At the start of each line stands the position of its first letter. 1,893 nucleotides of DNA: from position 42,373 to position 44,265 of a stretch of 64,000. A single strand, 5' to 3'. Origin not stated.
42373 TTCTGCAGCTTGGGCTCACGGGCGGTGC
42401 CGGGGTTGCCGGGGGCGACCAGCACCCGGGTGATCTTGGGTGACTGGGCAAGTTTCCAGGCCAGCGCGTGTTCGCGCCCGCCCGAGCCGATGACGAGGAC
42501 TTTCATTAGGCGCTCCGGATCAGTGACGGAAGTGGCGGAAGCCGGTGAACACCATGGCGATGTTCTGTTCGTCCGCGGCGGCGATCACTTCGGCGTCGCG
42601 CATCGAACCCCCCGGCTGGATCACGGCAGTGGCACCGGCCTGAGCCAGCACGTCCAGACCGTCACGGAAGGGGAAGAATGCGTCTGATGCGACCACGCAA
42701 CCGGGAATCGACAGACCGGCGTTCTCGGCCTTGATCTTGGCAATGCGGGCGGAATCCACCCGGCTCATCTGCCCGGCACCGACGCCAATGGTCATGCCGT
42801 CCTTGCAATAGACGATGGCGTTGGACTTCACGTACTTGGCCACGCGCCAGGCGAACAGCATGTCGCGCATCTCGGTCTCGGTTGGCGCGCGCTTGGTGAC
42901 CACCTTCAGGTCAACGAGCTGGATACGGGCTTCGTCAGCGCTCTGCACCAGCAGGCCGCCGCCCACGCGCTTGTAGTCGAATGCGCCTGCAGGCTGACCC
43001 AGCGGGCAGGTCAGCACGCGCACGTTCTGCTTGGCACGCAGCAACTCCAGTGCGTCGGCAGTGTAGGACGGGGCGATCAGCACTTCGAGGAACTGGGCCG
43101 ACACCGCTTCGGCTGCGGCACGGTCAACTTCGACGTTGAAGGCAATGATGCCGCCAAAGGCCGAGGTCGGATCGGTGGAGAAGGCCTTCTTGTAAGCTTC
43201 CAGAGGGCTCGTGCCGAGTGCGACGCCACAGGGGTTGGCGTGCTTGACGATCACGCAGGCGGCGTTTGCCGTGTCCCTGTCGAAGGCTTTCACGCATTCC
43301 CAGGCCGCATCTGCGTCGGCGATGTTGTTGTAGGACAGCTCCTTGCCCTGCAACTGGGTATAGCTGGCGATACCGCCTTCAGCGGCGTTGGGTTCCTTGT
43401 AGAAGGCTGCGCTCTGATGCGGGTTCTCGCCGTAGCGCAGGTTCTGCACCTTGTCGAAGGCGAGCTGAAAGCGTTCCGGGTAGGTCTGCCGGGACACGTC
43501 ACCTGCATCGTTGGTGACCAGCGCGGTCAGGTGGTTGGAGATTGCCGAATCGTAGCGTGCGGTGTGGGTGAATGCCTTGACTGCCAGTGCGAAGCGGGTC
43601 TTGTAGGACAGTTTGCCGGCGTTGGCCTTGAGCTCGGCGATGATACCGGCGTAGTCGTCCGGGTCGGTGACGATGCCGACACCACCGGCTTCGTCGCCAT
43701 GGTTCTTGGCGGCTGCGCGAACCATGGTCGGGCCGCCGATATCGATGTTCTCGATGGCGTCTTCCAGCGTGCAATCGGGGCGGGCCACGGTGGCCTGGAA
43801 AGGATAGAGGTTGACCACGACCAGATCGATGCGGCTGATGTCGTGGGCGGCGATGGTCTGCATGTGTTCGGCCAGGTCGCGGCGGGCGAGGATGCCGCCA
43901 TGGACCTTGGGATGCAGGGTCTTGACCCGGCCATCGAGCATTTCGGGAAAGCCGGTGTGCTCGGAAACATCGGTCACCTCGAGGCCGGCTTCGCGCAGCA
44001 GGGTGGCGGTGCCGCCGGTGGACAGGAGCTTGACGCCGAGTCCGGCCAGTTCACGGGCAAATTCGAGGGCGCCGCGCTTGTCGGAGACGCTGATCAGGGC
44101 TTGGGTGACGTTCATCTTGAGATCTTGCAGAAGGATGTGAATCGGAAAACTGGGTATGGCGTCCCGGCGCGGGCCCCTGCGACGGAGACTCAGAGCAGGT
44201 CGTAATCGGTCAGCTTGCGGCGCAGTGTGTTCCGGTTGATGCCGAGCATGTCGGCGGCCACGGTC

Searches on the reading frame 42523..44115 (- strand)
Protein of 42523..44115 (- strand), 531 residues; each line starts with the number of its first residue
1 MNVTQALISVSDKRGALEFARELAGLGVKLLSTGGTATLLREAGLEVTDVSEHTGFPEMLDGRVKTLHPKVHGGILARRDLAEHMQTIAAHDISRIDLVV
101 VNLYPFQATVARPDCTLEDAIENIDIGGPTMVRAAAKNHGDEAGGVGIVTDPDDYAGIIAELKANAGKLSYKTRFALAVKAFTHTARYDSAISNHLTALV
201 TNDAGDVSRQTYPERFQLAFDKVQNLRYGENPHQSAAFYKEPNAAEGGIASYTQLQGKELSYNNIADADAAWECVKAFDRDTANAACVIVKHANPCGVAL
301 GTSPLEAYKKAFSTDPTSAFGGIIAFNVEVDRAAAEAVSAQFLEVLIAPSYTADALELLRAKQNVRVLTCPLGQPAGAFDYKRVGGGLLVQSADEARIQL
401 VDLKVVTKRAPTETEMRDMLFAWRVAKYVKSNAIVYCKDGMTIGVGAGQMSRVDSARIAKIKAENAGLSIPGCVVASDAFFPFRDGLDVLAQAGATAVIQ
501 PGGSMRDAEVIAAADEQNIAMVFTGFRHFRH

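Call 47: search_protein_families(library=pfam, proteins=[window:42523-44115:-], max_evalue=0.00001)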
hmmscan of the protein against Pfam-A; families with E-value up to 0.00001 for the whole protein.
window:42523-44115:- (531 aa): 2 families
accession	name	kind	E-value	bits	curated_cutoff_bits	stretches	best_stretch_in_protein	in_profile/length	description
PF01808.24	AICARFT_IMPCHas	-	2.2e-125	418.7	25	1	135-461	1-310/311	AICARFT/IMPCHase bienzyme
PF02142.27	MGS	-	2.8e-28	98.3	24.1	1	16-130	2-94/94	MGS-like domain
